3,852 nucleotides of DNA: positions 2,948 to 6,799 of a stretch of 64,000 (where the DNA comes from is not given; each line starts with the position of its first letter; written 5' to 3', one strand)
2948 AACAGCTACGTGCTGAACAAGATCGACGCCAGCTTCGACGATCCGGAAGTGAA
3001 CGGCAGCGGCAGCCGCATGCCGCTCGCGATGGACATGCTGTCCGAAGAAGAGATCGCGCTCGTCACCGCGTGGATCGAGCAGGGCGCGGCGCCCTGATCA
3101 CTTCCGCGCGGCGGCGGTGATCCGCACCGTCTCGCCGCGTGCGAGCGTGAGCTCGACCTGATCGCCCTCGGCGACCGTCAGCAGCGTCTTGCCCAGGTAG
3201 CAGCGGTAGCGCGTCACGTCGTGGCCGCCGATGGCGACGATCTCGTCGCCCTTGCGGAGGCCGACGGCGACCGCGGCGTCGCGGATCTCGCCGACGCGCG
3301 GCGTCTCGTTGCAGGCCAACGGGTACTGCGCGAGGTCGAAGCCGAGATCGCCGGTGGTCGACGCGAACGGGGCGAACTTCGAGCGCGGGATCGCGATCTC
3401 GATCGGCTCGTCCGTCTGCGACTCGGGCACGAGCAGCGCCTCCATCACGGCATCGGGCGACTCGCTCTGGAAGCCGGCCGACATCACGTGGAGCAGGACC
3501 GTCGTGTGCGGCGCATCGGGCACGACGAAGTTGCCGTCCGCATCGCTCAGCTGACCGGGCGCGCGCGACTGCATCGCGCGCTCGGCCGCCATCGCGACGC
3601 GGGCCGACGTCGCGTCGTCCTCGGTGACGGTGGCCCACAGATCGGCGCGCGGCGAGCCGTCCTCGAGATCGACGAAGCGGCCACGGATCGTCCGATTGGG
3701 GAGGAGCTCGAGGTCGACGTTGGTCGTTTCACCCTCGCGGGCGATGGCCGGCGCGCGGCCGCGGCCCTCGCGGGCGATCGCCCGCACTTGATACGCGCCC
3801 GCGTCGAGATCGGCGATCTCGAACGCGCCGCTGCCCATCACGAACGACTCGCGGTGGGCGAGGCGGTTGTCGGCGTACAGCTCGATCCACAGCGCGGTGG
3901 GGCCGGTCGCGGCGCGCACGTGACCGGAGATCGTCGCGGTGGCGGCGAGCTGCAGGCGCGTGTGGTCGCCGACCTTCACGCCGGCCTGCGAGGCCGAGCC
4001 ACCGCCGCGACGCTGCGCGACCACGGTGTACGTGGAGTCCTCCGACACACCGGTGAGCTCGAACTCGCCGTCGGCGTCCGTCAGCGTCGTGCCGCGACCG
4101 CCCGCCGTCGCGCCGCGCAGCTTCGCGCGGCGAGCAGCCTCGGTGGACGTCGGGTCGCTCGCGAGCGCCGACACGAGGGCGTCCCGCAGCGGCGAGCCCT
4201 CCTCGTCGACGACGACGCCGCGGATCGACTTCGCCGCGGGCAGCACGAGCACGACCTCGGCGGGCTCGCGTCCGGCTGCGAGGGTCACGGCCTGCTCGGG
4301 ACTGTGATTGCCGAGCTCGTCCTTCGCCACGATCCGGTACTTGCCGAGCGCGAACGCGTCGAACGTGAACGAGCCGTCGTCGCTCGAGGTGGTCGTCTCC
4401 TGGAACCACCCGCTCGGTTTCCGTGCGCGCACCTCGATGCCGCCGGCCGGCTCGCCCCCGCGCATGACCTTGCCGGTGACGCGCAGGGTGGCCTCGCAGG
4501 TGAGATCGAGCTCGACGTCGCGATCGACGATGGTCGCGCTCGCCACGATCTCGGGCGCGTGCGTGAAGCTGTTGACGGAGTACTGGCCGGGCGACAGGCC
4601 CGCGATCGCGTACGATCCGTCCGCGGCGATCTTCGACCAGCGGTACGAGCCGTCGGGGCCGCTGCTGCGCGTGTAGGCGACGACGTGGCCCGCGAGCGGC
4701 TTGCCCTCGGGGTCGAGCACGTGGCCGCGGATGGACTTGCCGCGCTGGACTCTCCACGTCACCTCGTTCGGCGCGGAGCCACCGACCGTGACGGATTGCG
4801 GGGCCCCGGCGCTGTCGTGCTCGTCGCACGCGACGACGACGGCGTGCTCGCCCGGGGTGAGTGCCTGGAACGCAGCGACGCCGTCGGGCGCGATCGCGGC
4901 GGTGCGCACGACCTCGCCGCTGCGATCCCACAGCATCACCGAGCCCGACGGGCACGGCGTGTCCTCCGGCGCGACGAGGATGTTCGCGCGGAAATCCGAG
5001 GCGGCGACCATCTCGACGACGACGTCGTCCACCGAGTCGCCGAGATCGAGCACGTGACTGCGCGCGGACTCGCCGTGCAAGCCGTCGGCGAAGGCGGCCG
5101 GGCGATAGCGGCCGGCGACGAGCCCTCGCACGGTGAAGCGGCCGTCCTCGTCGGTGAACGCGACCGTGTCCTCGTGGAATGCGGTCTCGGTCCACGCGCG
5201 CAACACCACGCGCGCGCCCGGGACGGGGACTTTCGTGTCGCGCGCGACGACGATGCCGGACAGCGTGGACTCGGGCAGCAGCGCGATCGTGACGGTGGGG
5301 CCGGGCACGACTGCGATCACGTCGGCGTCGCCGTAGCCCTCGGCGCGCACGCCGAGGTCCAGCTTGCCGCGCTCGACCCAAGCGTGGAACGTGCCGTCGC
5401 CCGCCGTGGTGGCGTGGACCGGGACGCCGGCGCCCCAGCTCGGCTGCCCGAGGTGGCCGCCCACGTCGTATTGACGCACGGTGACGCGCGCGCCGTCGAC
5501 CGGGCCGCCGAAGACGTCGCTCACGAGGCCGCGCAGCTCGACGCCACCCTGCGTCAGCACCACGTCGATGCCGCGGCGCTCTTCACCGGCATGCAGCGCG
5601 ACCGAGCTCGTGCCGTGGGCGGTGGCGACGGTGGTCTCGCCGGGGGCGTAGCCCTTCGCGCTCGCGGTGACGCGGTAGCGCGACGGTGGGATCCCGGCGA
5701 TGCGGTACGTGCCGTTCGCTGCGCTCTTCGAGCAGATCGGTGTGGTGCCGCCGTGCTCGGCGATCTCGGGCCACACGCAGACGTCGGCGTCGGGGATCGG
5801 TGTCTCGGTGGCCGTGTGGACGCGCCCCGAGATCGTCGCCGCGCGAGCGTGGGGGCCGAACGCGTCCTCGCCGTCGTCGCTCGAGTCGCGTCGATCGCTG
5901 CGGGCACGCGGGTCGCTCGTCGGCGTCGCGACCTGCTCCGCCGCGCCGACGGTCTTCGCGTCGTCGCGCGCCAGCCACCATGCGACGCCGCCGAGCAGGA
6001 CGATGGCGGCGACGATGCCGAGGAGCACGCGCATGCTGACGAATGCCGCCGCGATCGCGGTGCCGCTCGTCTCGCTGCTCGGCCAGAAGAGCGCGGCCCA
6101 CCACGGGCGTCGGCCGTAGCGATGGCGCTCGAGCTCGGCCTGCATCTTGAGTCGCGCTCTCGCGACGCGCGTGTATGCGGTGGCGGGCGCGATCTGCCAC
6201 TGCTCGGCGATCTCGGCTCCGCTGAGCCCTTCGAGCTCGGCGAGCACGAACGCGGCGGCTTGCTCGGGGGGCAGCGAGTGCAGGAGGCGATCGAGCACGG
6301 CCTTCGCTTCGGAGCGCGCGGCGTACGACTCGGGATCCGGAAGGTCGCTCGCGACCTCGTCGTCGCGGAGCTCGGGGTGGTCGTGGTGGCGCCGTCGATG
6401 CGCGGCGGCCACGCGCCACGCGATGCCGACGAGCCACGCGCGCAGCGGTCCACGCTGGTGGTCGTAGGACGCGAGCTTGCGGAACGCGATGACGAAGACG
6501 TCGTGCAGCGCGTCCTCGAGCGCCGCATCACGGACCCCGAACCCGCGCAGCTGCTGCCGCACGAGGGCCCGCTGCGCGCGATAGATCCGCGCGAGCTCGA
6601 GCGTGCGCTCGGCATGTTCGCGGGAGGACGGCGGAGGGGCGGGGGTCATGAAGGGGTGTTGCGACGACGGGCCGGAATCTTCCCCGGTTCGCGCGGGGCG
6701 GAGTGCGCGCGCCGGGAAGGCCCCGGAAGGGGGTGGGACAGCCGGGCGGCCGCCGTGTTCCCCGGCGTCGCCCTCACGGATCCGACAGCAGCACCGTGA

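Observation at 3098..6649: ECF sigma factor fused in-frame to a TM helix, about 900 aa of CarboxypepD_reg-like repeats and a C-terminal PDZ domain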

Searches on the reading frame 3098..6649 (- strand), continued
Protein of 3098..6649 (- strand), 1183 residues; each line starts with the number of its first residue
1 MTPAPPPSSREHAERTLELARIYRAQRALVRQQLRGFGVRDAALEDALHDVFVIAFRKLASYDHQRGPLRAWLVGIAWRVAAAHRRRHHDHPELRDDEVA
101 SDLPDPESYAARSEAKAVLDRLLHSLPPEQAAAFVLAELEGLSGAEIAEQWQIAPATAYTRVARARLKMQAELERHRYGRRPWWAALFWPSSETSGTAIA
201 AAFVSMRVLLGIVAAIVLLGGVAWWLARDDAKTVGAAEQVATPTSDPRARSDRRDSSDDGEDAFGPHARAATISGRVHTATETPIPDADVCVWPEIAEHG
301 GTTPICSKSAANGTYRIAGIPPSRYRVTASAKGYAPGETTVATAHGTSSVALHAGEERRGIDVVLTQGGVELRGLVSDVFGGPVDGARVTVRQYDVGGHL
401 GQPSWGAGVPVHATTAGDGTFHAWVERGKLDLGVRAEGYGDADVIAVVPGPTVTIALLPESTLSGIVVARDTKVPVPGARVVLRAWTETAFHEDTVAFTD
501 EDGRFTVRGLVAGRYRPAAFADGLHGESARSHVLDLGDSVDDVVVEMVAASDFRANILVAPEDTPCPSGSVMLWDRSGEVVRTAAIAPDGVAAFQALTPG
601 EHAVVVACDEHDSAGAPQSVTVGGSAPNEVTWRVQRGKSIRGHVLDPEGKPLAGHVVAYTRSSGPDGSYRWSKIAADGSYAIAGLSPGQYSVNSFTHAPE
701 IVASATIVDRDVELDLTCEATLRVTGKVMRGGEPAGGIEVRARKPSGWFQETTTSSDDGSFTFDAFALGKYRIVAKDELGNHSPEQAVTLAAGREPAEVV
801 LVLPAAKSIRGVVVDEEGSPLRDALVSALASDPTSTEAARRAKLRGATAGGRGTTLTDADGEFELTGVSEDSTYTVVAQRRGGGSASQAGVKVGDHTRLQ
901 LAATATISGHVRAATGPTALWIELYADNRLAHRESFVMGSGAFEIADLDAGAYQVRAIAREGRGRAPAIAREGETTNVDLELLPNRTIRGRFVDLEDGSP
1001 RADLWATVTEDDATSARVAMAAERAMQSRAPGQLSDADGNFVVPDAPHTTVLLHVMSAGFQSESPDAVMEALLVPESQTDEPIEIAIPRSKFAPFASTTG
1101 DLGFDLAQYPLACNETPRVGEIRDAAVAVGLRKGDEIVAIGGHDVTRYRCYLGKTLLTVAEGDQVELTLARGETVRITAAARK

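Call 76: fold_search(model_id=the predicted structure, library=pdb)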
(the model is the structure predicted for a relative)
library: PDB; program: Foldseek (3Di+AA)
matches with E <= 10: 1678; with E <= 0.001: 193
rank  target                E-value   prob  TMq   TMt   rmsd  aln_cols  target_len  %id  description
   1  7r5k_10               5.4e-13  0.99  0.07  0.05  67.7      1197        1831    9  Human nuclear pore complex (constricted) (released 2022-06-22)
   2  6vjb                  9.5e-13  1.00  0.09  0.08  36.5       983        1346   11  Crystal structure of a catalytically inactive CXC Chemokine-degrading protease SpyCEP from Streptococcus pyogenes (released 2020-04-15)
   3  6fwv_B                3.8e-12  1.00  0.08  0.17  38.5       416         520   10  The Bacillus anthracis TIE protein (released 2018-08-08)
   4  6fwv_A                5.4e-12  1.00  0.08  0.17  38.4       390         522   10  The Bacillus anthracis TIE protein (released 2018-08-08)
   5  7edd                  2.8e-11  1.00  0.08  0.07  36.8       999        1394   11  Crystal structure of a serine protease from Streptococcus pyogenes (released 2021-05-12)
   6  5xya                  8.5e-11  1.00  0.07  0.07  36.2      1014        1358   11  Crystal structure of a serine protease from Streptococcus species (released 2018-08-08)
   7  4lnv_A                9.0e-11  0.99  0.07  0.07  33.4       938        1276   10  Crystal Structure of TEP1s (released 2013-07-24)
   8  3pvm_B                1.0e-10  0.98  0.08  0.08  30.5      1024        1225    9  Structure of Complement C5 in Complex with CVF (released 2011-01-19)
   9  5xyr                  1.5e-10  1.00  0.08  0.07  36.4      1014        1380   11  Crystal structure of a serine protease from Streptococcus species (released 2018-08-08)
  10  4oq1                  2.1e-10  1.00  0.10  0.26  22.0       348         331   14  Structure of the Streptococcal ancillary pilin (released 2014-04-23)
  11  3prx_B                2.5e-10  0.96  0.07  0.07  30.4      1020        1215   10  Structure of Complement C5 in Complex with CVF and SSL7 (released 2011-01-19)
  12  6xi3                  2.6e-10  1.00  0.04  0.11  38.3       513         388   14  Crystal structure of tetra-tandem repeat in extending region of large adhesion protein (released 2020-10-14)
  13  9fx2                  4.4e-10  0.98  0.08  0.08  31.2       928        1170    8  Structure of methylamine activated CD109 (released 2025-03-19)
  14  8s3o_A                7.0e-10  0.97  0.07  0.06  34.0       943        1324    8  Structure of native human CD109 (released 2025-03-05)
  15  9fx3_A                8.5e-10  0.96  0.07  0.07  31.5       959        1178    8  Structure of active human CD109 (released 2025-03-19)
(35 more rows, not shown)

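Call 78: find_encoding_contigs(protein=P0022, flank=5000, max_places=2)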
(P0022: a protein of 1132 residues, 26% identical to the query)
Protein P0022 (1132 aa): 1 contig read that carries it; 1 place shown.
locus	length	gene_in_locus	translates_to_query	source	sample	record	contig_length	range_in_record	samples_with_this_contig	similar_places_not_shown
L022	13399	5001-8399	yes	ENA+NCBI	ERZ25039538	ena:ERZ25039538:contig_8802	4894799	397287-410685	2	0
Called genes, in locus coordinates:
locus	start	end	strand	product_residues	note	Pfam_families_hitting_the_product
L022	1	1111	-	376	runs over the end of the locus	-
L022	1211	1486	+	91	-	-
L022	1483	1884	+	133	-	PF13650:Asp_protease_2, PF13975:gag-asp_proteas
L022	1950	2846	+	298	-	-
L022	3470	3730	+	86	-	-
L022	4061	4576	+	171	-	PF00665:rve, PF13683:rve_3, PF13333:rve_2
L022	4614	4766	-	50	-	-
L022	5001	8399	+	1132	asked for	PF04545:Sigma70_r4, PF08281:Sigma70_r4_2, PF00775:Dioxygenase_C (faint), PF07210:DUF1416 (faint), PF02369:Big_1 (faint), PF09430:EMC7_beta-sandw (faint), PF13620:CarboxypepD_reg, PF13180:PDZ_2 (weak), +8 more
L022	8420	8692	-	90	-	-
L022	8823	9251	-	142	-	PF07592:DDE_Tnp_ISAZ013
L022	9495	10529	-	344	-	-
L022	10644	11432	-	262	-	PF08281:Sigma70_r4_2 (weak)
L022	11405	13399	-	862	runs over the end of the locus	PF00069:Pkinase, PF07714:PK_Tyr_Ser-Thr, PF17874:TPR_MalT, PF13432:TPR_16 (weak), PF13374:TPR_10 (weak), PF13424:TPR_12, PF24885:TPR_NPHP3, PF13424:TPR_12, +4 more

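Call 81: list_cluster_members(proteins=[P0001, P0015, P0018, P0022, P0023, P0037, P0050])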
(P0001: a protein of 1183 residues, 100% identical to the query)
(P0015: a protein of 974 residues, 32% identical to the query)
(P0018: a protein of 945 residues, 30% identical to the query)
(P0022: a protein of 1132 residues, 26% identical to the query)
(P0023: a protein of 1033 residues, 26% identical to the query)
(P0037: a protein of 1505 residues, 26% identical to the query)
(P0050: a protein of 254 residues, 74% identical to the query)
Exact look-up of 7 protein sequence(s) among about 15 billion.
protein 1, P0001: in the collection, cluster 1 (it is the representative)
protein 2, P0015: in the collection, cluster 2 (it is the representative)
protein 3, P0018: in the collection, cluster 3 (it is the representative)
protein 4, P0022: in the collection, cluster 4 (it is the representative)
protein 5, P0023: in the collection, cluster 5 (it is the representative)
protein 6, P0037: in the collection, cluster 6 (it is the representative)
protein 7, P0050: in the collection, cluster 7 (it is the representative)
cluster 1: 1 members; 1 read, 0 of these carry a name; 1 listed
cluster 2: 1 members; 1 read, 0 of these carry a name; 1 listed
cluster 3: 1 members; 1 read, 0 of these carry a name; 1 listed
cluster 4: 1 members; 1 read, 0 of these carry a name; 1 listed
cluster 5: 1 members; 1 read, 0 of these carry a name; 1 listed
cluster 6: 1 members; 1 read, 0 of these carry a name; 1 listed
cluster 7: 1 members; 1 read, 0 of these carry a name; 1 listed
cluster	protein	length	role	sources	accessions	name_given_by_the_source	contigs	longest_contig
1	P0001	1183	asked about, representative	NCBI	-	-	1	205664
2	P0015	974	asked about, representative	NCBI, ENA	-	-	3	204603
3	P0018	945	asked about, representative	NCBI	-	-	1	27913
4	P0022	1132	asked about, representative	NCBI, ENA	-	-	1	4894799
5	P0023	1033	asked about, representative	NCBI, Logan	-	-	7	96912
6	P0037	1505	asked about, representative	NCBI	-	-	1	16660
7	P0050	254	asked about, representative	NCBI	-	-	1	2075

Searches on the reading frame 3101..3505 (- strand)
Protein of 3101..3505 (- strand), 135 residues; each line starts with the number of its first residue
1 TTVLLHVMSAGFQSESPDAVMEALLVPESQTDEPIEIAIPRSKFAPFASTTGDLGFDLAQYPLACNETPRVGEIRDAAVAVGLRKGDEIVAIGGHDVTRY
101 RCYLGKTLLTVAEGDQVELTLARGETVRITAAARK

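Call 43: search_solved_structures(query=A4, max_evalue=0.01, show_alignments=2)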
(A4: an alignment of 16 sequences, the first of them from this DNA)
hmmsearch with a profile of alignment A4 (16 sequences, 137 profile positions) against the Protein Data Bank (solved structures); distinct sequences matched with E-value up to 0.01: 341 (the best 60 are shown).
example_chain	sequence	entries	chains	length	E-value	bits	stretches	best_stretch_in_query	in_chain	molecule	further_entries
5a2p_A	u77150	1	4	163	5.8e-12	49.1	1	49-125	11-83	SYNTENIN-1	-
8hu2_A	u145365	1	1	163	5.8e-12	49.1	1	49-125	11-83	Syntenin-1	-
22kg_A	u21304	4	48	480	6.4e-12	49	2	68-127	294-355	Probable periplasmic serine endoprotease DegP-like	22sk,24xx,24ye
5g1d_A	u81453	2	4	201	1.2e-11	48.1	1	49-125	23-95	SYNTENIN-1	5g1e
9v90_A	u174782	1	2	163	2.8e-11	46.9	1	49-124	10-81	Syntenin-1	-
1n99_A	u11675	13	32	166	2.8e-11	46.9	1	49-124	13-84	Syntenin 1 | Syntenin-1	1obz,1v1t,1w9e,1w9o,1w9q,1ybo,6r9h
4z33_A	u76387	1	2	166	3e-11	46.8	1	49-124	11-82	Syntenin-1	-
9va6_A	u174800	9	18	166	3e-11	46.8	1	49-124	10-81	Syntenin-1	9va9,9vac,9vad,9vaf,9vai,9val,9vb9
7fsg_A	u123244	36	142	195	5.1e-11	46.1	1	49-124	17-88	Syntenin-1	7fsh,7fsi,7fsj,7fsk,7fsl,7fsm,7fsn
3mh4_A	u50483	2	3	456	2.5e-10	43.9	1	53-131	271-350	Protease do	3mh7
3mh5_A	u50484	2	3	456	2.5e-10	43.9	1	53-131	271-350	Protease do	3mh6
3otp_A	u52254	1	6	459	2.5e-10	43.8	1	53-131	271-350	Protease do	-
6jjk_A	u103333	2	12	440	2.9e-10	43.6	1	53-131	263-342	Periplasmic serine endoprotease DegP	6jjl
6akq_A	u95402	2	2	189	2.9e-10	43.6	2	67-127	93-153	PDZ tandem fragment of A. aeolicus site-2 protease homolog with the PA tag insertion | PDZ tandem fragment with PA tag insertion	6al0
1ky9_A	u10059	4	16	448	3.1e-10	43.6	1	53-131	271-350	PROTEASE DO | Periplasmic serine endoprotease DegP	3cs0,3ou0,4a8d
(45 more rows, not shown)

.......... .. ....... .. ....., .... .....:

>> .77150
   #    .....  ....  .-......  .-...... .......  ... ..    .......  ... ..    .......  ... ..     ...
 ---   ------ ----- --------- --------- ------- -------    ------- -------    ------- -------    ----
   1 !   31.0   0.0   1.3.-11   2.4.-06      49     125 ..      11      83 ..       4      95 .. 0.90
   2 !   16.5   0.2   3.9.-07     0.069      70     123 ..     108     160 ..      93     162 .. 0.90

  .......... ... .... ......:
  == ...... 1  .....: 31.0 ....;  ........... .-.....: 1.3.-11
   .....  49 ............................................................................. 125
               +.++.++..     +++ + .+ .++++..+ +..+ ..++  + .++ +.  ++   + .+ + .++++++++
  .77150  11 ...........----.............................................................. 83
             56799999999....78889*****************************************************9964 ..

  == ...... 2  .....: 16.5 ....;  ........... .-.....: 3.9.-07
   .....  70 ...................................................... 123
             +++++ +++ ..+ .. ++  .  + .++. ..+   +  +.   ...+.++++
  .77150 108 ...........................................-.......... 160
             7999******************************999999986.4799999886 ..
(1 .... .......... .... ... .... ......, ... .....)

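Call 44: search_protein_families(library=pfam, alignment_id=A4, max_evalue=0.01)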
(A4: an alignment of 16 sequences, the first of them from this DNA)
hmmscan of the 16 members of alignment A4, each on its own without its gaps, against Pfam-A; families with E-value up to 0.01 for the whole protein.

A. member 1, seq(135 aa): 3 families
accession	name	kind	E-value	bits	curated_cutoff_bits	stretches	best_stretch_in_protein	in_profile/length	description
PF13180.12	PDZ_2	-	3.2e-05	24.6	27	1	76-127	23-73/80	PDZ domain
PF17820.7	PDZ_6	-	0.0023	18.1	27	1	81-123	14-54/54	PDZ domain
PF12857.13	TOBE_3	-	0.0046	17.3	27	0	28-53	28-52/59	TOBE-like domain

B. families by the number of members that match (of 16 scanned): 6 families
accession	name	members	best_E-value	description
PF13180.12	PDZ_2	15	4.6e-10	PDZ domain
PF17820.7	PDZ_6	13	1.6e-09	PDZ domain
PF00595.29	PDZ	9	1.4e-08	PDZ domain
PF12857.13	TOBE_3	2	0.00015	TOBE-like domain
PF21558.3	Pept_S41_N_bact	2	0.0041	Bacteroidetes, Peptidase, S41 family, N-terminal domain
PF17816.7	PDZ_4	1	0.0064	PDZ domain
